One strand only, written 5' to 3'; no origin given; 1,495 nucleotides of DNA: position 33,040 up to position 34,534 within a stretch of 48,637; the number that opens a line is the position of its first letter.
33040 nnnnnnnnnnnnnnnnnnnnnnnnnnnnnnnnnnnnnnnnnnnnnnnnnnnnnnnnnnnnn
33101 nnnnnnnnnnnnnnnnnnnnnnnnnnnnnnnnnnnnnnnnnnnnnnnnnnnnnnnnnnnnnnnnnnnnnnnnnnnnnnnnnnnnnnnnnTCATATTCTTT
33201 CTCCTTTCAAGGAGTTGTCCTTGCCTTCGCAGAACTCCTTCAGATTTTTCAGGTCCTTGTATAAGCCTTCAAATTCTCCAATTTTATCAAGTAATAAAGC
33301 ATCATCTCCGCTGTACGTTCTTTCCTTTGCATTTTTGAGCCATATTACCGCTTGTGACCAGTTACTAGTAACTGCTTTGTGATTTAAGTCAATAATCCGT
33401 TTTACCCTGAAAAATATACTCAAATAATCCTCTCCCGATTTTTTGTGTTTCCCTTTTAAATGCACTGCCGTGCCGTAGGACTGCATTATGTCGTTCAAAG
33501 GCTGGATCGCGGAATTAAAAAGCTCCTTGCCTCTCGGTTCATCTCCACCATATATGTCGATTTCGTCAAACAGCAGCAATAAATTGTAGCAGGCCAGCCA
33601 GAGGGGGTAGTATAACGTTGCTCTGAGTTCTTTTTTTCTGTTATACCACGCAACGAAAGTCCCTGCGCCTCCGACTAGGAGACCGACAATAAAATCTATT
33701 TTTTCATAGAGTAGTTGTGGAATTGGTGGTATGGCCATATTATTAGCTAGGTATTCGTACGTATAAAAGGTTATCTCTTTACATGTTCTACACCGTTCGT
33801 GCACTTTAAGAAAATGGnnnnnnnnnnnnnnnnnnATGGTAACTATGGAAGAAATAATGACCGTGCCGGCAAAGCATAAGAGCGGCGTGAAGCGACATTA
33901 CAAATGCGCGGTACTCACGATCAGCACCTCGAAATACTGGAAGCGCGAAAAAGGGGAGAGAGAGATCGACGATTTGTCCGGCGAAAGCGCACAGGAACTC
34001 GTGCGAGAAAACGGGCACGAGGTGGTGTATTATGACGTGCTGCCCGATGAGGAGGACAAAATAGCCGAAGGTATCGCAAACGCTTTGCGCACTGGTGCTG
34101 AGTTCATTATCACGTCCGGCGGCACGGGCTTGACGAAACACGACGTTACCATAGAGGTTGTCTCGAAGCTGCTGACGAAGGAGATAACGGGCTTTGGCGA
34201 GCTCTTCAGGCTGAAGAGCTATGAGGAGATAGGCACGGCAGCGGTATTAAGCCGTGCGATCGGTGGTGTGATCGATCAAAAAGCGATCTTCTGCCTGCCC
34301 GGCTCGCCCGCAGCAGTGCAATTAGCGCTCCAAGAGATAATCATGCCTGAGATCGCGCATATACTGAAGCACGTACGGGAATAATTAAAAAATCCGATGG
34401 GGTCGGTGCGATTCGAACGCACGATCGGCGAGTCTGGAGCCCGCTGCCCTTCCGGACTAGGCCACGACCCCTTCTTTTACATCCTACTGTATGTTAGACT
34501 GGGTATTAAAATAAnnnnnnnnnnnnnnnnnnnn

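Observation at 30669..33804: AT-rich, translationally coupled three-gene cassette between stomatin and moaB: candidate uncharacterised system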

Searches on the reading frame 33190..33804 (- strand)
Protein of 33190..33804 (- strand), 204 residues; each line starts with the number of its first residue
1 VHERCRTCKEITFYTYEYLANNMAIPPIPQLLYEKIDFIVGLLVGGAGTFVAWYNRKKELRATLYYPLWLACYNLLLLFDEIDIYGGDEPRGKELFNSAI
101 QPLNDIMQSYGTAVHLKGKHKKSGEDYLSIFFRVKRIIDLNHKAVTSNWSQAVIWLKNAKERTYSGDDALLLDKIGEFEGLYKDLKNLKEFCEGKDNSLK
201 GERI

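Call 4: search_protein_families(library=pfam, proteins=[window:33190-33804:-], max_evalue=0.1)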
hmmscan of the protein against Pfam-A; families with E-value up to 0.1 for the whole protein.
window:33190-33804:- (204 aa): 1 family
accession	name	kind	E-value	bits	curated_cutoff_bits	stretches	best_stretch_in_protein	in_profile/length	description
PF16080.10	Phage_holin_2_3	-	0.044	14.2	28.8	1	39-61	29-51/56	Bacteriophage holin family HP1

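Call 5: search_protein_families(library=padloc, proteins=[window:33190-33804:-], max_evalue=1)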
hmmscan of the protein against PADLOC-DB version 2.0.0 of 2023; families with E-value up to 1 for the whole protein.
window:33190-33804:- (204 aa): 0 families

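Call 6: search_protein_families(library=ncbifam, proteins=[window:33190-33804:-], max_evalue=1)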
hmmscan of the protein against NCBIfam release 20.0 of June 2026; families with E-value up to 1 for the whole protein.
window:33190-33804:- (204 aa): 0 families

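Call 7: search_protein_families(library=phrogs, proteins=[window:33190-33804:-], max_evalue=1)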
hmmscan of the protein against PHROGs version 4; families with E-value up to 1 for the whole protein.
window:33190-33804:- (204 aa): 1 family
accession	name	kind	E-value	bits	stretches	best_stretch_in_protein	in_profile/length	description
phrog_11666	-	unknown function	0.1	13.6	1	37-53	3-19/49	-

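Call 9: find_homologous_proteins(query=window:33190-33738:-, max_evalue=0.01)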
Query window:33190-33738:- (182 aa): 36 proteins with E <= 0.01 among 112 candidates.
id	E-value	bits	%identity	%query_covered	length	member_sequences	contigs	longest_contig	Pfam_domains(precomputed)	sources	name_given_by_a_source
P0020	5.0e-119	413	100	100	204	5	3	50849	-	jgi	-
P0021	1.4e-106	372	91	100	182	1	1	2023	-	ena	-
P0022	8.5e-90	317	77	100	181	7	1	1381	-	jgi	-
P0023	2.0e-89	316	77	100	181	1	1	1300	-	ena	-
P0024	2.4e-88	313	76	100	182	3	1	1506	-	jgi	-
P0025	2.6e-86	306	75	100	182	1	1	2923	-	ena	-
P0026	4.2e-86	305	75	100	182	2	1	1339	-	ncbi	-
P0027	1.4e-85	304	77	99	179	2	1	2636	-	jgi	-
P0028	5.2e-85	302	75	100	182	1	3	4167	-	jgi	jgi:hypothetical protein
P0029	1.5e-84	300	72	100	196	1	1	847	-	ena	-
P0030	2.1e-83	297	74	100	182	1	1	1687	-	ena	-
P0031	4.7e-83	295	65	100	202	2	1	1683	-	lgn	-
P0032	5.8e-82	292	73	100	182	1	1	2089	-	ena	-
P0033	8.1e-82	291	72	99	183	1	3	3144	-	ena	-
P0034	1.1e-81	291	73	100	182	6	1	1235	-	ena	-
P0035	9.7e-81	288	74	100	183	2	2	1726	-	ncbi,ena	-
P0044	5.2e-67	243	61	99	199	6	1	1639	-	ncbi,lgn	-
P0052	5.0e-45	171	70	64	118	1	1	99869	-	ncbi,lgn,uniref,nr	ncbi:MAG: hypothetical protein C4B59_05875 [Candidatus Methanogaster sp.]|uniref:Uncharacterized pro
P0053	9.2e-45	171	66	70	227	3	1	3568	-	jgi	jgi:transposase-like protein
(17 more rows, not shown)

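Call 14: find_encoding_contigs(protein=P0052, flank=10000, max_places=3)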
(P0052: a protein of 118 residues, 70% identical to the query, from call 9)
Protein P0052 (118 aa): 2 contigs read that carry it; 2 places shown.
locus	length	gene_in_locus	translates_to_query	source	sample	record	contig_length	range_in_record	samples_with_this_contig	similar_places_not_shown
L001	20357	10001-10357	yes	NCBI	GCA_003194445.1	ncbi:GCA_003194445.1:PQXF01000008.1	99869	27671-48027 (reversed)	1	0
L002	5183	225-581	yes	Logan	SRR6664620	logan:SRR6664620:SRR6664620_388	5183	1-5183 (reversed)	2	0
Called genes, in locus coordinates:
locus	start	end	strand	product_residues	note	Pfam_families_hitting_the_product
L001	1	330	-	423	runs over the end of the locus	PF00464:SHMT, PF00155:Aminotran_1_2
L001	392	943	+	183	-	-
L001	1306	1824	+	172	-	PF00694:Aconitase_C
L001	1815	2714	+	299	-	PF22641:TiaS_TCKD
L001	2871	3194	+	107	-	PF01839:FG-GAP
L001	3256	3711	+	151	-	PF01839:FG-GAP (weak)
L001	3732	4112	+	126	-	-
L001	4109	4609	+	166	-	PF00404:Dockerin_1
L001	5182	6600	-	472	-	PF00579:tRNA-synt_1b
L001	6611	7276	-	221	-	PF01965:DJ-1_PfpI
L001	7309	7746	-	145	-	PF01850:PIN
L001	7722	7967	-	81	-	-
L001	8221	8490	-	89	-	PF00579:tRNA-synt_1b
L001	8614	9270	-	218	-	PF01965:DJ-1_PfpI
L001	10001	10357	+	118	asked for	-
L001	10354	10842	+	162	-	-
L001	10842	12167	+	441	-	PF00515:TPR_1 (faint), PF07719:TPR_2 (faint), PF10952:DUF2753 (faint), PF13424:TPR_12, PF17874:TPR_MalT, PF13176:TPR_7 (weak), PF13374:TPR_10 (weak), PF13424:TPR_12, +6 more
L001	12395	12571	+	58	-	PF10133:CooT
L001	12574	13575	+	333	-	PF00044:Gp_dh_N (weak), PF02800:Gp_dh_C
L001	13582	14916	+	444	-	PF01210:NAD_Gly3P_dh_N (faint), PF01266:DAO (faint), PF01488:Shikimate_DH (faint), PF01494:FAD_binding_3 (faint), PF02254:TrkA_N, PF02080:TrkA_C, PF02254:TrkA_N, PF02080:TrkA_C, +6 more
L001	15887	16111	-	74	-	-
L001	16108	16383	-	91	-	-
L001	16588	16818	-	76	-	PF13601:HTH_34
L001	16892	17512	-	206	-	-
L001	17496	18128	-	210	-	-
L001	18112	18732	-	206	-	-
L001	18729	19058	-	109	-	-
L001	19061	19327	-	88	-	-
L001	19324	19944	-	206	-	-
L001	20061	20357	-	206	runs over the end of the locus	PF11167:DUF2953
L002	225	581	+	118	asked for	-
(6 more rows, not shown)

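Call 17: predict_structure(alignment_id=A2)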
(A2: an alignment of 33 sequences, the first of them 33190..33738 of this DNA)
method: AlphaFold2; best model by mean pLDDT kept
length: 182 residues; sequences in the alignment: 33
mean_pLDDT: 81.2   pTM: 0.75
mean pLDDT of the five models: 81.2, 80.9, 79.9, 74.5, 68.3
residues with pLDDT >= 90: 99; 70-90: 47; 50-70: 9; < 50: 27
segments of 3 or more residues with pLDDT < 50: 1-24, 180-182
pLDDT, mean of each block of 10 residues (from residue 1): 35 42 57 79 92 96 95 94 80 78 90 96 95 90 87 96 95 73 40
secondary structure, 60 per line:
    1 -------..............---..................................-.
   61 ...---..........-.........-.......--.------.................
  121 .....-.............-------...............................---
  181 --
elements in order: H8-21 H25-58 H60-63 H67-76 H78-86 H88-94 H105-125 H127-139 H147-177
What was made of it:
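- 33190..33738 (-): Gene A: 182-aa single-pass membrane protein with a short acidic N-terminus, one TM helix and a ~145-aa all-helical cytoplasmic domain. The AF2 model has pLDDT 81 and is all-helical (call 17).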

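Call 22: fold_search(model_id=the predicted structure, library=pdb)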
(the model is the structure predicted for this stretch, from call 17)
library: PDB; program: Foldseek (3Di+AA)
matches with E <= 10: 458; with E <= 0.001: 0
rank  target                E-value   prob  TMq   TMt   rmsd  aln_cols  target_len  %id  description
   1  7xgg_A                2.5e-01  0.60  0.30  0.32  12.6       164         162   20  Crystal structure of BCL-xL in complex with computationally designed inhibitor protein (released 2022-07-20)
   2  7xgf_A                2.5e-01  0.57  0.29  0.31  12.5       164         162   19  Crystal structure of BCL-xL in complex with computationally designed inhibitor protein (released 2022-07-20)
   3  7xge_A                2.5e-01  0.41  0.25  0.26  13.8       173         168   18  Crystal structure of MCL-1 in complex with computationally designed inhibitor protein (released 2022-07-20)
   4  7xge_G                2.6e-01  0.54  0.28  0.30  13.2       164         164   20  Crystal structure of MCL-1 in complex with computationally designed inhibitor protein (released 2022-07-20)
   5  8bsb_B                2.7e-01  0.44  0.26  0.28  10.7       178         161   15  Vc1313-LBD bound to D-lysine (released 2023-06-07)
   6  1key_C                3.5e-01  0.33  0.29  0.26  17.1       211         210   14  Crystal Structure of Mouse Testis/Brain RNA-binding Protein (TB-RBP) (released 2002-07-03)
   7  7jh6_A                3.6e-01  0.20  0.21  0.22  14.5       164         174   15  De novo designed two-domain di-Zn(II) and porphyrin-binding protein (released 2020-12-09)
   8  8s2p_AAA              4.0e-01  0.18  0.22  0.21  26.2       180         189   17  Crystal structure of Borrelia burgdorferi paralogous family 12 outer surface protein BBH37 (space group p21) (released 2025-03-05)
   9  6egc                  4.7e-01  0.54  0.32  0.37  10.2       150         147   13  Single-chain version of 2L4HC2_23 (PDB 5J0K) (released 2019-05-29)
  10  8s2p_BBB              4.7e-01  0.20  0.22  0.22  25.5       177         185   12  Crystal structure of Borrelia burgdorferi paralogous family 12 outer surface protein BBH37 (space group p21) (released 2025-03-05)
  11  7x8v_E                4.9e-01  0.44  0.33  0.32  12.7       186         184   11  Cooperative regulation of PBI1 and MAPKs controls WRKY45 transcription factor in rice immunity (released 2022-04-06)
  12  4uos                  4.9e-01  0.35  0.26  0.25  12.8       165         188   16  Thermodynamic hyperstability in parametrically designed helical bundles (released 2014-11-05)
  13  7xge_E                5.1e-01  0.38  0.28  0.31  12.5       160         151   19  Crystal structure of MCL-1 in complex with computationally designed inhibitor protein (released 2022-07-20)
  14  7x8v_A                5.7e-01  0.38  0.31  0.31  12.4       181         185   12  Cooperative regulation of PBI1 and MAPKs controls WRKY45 transcription factor in rice immunity (released 2022-04-06)
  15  7bml_D                6.3e-01  0.57  0.36  0.39   9.2       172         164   14  Crystal structure of outer surface protein C (OspC) from Borrelia burgdorferi (released 2021-02-10)
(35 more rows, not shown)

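Call 55: find_homologous_proteins(query=A4, max_evalue=0.01)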
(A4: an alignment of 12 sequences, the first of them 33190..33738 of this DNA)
Query A4 (12 sequences) (182 aa, profile of the alignment): 56 proteins with E <= 0.01 among 3789 candidates.
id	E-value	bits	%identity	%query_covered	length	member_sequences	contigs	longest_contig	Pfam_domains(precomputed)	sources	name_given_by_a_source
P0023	2.0e-91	322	77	100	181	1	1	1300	-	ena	-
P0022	3.2e-91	322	77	100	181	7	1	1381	-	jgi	-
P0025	5.7e-91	321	75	100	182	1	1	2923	-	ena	-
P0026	8.0e-91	320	75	100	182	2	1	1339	-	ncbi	-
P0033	1.1e-90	320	72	99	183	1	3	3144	-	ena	-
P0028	2.1e-90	319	75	100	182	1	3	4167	-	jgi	jgi:hypothetical protein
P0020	3.8e-90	318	100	100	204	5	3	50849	-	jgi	-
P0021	8.5e-90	317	91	100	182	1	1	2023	-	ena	-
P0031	1.1e-89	317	65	100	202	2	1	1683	-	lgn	-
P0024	1.8e-89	316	76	100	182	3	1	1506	-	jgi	-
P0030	3.2e-89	315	74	100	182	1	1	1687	-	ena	-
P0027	1.6e-88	313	77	99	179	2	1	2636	-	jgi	-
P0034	4.9e-88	311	73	100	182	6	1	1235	-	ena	-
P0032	1.2e-87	310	73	100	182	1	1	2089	-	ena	-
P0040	1.4e-85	303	73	93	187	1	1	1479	-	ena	-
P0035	3.8e-84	299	74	100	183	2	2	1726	-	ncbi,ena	-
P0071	3.5e-80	286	51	100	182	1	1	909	-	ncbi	-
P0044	1.9e-79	283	61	99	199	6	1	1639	-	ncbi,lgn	-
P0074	2.4e-78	280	49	100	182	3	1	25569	-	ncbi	-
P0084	2.7e-62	227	43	98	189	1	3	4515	-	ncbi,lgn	-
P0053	6.5e-51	190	66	70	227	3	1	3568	-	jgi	jgi:transposase-like protein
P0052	2.1e-50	189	70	64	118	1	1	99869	-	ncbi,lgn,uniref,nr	ncbi:MAG: hypothetical protein C4B59_05875 [Candidatus Methanogaster sp.]|uniref:Uncharacterized pro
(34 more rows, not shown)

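Call 56: find_encoding_contigs(protein=P0074, flank=10000, max_places=3)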
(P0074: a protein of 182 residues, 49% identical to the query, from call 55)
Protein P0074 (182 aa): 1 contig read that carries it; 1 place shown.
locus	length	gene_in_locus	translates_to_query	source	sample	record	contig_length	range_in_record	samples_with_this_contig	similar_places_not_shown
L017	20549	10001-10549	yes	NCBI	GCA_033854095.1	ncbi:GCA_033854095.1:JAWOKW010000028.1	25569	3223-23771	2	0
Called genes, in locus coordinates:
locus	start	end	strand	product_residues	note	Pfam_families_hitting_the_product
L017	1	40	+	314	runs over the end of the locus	PF00146:NADHdh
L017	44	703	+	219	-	-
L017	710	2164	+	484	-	PF00662:Proton_antipo_N (weak), PF00361:Proton_antipo_M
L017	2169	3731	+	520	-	PF00329:Complex1_30kDa, PF00374:NiFeSe_Hases (faint), PF00346:Complex1_49kDa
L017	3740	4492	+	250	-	PF13187:Fer4_9, PF13237:Fer4_10, PF00037:Fer4 (weak), PF12837:Fer4_6 (faint), PF13484:Fer4_16 (faint), PF00037:Fer4 (weak), PF12838:Fer4_7 (weak), PF01058:Oxidored_q6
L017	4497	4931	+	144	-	PF00582:Usp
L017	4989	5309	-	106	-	-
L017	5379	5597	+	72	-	-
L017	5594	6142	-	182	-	PF00350:Dynamin_N (weak), PF01926:MMR_HSR1, PF02421:FeoB_N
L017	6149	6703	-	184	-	-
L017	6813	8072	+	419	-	PF01979:Amidohydro_1, PF07969:Amidohydro_3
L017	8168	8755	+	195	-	PF00827:Ribosomal_L15e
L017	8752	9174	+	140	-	PF01877:RNA_binding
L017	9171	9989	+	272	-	PF02621:VitK2_biosynth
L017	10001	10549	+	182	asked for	-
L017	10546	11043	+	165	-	-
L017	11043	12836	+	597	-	-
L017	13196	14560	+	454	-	PF02369:Big_1 (faint), PF13115:YtkA (faint)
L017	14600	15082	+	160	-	-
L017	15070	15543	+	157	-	PF09999:DUF2240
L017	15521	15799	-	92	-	PF13656:RNA_pol_L_2, PF01193:RNA_pol_L (weak)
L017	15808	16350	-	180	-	PF14382:ECR1_N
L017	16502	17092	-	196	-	PF01170:UPF0020 (weak), PF05175:MTS, PF06325:PrmA, PF13847:Methyltransf_31, PF08241:Methyltransf_11 (weak), PF13649:Methyltransf_25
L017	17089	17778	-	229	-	PF08241:Methyltransf_11 (weak)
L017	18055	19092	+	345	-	PF24318:DUF7490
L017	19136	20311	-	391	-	PF00483:NTP_transferase, PF12804:NTP_transf_3 (weak), PF14602:Hexapep_2 (faint), PF24894:Hexapep_GlmU (faint), PF25084:LbH_EIF2B, PF25087:GMPPB_C, PF00132:Hexapep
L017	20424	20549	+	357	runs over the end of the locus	-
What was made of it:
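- In L017 the cassette follows a housekeeping gene by 12 nt (call 56). In L017 the cassette sits in one same-strand run with L15e, an RNA-binding protein and a VitK2_biosynth gene, 12 nt from the latter and near Fpo-like genes (call 56).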

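Call 57: find_encoding_contigs(protein=P0084, flank=10000, max_places=3)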
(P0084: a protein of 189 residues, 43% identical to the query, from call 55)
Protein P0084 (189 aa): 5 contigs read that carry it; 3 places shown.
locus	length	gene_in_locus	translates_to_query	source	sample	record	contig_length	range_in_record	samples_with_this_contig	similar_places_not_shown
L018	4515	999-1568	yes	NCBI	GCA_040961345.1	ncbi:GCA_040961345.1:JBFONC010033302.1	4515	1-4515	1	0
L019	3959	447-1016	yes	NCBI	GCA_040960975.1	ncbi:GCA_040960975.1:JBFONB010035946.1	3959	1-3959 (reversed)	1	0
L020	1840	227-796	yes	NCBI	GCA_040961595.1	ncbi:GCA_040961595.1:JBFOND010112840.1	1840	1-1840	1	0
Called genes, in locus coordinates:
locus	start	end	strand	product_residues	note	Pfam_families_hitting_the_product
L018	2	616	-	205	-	?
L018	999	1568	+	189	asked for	-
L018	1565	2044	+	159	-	-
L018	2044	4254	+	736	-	PF13424:TPR_12, PF00515:TPR_1, PF13424:TPR_12, PF00515:TPR_1, PF13424:TPR_12, PF17874:TPR_MalT, PF13424:TPR_12, PF00515:TPR_1, +32 more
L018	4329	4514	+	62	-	?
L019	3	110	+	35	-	?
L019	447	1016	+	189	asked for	-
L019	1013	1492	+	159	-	-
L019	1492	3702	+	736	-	PF13424:TPR_12, PF00515:TPR_1, PF13424:TPR_12, PF00515:TPR_1, PF13424:TPR_12, PF17874:TPR_MalT, PF13424:TPR_12, PF00515:TPR_1, +32 more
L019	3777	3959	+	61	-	?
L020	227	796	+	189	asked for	-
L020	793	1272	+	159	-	-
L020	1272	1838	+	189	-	?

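Call 58: list_cluster_members(proteins=[P0074, P0084, P0001, P0035, P0026, P0071, P0044])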
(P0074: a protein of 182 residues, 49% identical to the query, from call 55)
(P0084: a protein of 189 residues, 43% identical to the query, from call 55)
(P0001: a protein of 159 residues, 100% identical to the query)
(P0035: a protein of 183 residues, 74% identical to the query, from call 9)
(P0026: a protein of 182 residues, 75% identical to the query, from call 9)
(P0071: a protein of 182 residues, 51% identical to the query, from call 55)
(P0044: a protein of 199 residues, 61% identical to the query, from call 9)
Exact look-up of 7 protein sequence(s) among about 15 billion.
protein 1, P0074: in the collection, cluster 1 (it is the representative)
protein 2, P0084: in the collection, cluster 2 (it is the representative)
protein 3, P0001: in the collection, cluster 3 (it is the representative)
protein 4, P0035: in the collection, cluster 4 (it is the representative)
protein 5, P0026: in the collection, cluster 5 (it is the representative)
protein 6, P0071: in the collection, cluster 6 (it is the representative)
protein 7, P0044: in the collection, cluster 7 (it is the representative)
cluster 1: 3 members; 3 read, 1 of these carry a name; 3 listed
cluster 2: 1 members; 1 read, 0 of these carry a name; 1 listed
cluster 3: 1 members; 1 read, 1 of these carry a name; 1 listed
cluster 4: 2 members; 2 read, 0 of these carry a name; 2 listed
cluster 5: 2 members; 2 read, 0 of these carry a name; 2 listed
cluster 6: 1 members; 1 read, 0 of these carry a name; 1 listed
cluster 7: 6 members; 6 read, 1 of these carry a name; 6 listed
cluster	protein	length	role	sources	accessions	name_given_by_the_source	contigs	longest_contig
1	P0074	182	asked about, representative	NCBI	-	-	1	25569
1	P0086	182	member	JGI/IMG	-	hypothetical protein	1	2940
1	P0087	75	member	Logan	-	-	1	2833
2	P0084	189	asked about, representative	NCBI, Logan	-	-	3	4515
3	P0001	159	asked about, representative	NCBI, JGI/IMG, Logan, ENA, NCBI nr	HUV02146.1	MAG TPA: hypothetical protein VMW67_01640 [Desulfobacteria bacterium] | hypothetical protein [Desulfobacteria bacterium]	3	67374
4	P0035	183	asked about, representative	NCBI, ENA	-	-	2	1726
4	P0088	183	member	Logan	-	-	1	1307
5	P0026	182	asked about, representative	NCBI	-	-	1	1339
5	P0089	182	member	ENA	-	-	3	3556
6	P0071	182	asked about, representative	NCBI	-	-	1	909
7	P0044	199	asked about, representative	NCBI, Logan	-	-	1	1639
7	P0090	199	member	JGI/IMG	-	hypothetical protein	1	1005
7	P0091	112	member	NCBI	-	-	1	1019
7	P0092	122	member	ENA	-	-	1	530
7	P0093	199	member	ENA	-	-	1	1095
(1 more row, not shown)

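Call 62: search_protein_families(library=pfam, proteins=[P0053], max_evalue=1)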
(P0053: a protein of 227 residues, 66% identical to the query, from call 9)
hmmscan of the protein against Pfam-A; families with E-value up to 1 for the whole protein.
P0053 (227 aa): 1 family
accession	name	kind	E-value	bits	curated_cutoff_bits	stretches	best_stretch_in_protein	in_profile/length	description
PF12776.13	Myb_DNA-bind_3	-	0.037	15.4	23.6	0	61-115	20-73/96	Myb/SANT-like DNA-binding domain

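Call 63: find_encoding_contigs(protein=P0053, flank=5000, max_places=3)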
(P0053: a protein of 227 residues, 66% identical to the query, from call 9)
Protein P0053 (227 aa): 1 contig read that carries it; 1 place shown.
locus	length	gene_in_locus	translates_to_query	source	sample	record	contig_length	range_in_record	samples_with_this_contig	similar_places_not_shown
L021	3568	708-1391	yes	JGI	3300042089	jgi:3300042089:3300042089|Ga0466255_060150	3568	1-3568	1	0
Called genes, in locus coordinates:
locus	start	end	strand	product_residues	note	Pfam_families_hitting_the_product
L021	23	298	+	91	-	PF01882:DUF58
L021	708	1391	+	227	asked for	-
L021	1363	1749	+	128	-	-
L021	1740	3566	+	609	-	?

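Call 69: search_dna_similar(query=window:33190-33738:-, collection=phages, mode=protein, max_evalue=0.001)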
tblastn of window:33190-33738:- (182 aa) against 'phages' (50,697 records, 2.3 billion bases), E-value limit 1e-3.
No match.

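Call 75: search_solved_structures(query=A4, max_evalue=10)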
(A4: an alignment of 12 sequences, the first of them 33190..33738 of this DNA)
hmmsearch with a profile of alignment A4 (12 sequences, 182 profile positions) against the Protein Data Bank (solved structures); distinct sequences matched with E-value up to 10: 3.
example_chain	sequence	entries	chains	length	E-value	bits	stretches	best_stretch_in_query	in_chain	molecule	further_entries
3fcm_A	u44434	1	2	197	0.18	14.5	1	63-152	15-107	Hydrolase, NUDIX family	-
8g6r_B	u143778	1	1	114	1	12.1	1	52-101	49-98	nsp8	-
3vrl_C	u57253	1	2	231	1.3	11.8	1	81-138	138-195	Gag protein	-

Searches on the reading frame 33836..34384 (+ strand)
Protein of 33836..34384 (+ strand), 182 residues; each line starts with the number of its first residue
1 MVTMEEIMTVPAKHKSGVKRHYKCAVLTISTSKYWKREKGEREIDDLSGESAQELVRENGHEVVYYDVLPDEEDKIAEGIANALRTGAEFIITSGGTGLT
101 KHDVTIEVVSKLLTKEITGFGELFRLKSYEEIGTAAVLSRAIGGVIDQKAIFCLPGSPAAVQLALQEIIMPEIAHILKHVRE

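Call 4: search_protein_families(library=pfam, proteins=[window:33836-34384:+], max_evalue=0.1)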
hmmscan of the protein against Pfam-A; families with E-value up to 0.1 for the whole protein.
window:33836-34384:+ (182 aa): 2 families
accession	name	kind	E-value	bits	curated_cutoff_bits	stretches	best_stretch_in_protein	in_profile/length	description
PF00994.29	MoCF_biosynth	-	2.8e-33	115.1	26.6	1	25-175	1-144/144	Probable molybdopterin binding domain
PF03129.25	HGTP_anticodon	-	0.092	13.4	21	0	24-110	2-75/94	Anticodon binding domain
